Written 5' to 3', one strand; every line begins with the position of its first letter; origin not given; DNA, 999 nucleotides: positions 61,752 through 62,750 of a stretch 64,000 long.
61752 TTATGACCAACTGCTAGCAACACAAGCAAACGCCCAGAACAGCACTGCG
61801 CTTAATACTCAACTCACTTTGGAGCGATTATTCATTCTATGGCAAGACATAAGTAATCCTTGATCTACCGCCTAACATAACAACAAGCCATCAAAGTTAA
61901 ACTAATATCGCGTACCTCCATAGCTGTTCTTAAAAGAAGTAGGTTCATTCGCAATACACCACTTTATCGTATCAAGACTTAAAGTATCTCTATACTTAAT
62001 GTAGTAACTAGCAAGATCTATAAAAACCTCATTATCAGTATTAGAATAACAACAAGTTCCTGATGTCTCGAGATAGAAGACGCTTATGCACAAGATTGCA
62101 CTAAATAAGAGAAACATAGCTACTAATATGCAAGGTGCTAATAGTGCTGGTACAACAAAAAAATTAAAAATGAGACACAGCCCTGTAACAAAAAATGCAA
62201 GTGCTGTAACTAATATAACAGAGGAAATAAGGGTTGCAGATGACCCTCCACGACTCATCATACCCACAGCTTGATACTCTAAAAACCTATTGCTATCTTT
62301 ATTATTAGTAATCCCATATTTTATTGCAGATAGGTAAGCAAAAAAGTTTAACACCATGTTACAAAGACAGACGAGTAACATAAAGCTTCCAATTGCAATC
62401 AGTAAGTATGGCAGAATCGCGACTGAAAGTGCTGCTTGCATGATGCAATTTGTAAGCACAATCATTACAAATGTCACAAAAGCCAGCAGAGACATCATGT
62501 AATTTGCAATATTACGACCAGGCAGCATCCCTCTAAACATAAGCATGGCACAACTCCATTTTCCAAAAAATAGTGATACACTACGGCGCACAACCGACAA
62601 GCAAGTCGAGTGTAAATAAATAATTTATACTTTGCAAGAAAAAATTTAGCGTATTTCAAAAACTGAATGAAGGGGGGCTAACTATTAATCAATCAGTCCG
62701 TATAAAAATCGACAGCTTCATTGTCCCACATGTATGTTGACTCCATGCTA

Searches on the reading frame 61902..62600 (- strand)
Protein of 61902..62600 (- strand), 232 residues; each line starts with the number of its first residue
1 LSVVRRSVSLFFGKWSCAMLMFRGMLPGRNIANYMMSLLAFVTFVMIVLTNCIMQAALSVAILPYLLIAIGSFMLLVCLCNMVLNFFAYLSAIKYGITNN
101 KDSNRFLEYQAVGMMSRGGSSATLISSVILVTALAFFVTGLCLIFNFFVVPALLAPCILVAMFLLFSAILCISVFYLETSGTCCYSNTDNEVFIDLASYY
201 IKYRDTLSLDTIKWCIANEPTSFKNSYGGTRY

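Call 39: search_protein_families(library=pfam, proteins=[window:61902-62600:-], max_evalue=0.00001)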
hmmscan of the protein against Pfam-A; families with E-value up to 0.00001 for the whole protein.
window:61902-62600:- (232 aa): 0 families

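Call 66: search_protein_families(library=pfam, proteins=[window:61902-62600:-], max_evalue=0.01)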
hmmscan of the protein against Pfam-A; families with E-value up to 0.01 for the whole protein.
window:61902-62600:- (232 aa): 0 families

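Call 81: list_cluster_members(proteins=[window:61902-62600:-, window:61902-62546:-, window:61902-62540:-, window:56021-56143:+, window:46411-47910:+, P0004])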
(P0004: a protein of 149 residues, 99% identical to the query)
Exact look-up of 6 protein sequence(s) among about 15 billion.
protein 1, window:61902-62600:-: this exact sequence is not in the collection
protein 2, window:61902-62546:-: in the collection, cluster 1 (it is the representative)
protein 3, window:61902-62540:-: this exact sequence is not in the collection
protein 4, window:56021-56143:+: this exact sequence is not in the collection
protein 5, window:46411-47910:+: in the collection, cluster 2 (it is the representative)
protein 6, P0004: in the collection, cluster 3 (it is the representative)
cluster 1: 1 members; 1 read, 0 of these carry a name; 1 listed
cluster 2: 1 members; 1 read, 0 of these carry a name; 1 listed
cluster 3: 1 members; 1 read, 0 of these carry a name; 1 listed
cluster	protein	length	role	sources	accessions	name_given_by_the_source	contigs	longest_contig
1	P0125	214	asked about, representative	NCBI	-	-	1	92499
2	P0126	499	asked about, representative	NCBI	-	-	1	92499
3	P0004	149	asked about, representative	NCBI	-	-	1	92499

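Call 83: search_protein_families(library=padloc, proteins=[P0125], max_evalue=0.1)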
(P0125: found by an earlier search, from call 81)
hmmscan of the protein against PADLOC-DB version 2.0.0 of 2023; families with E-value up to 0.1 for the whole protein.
P0125 (214 aa): 0 families
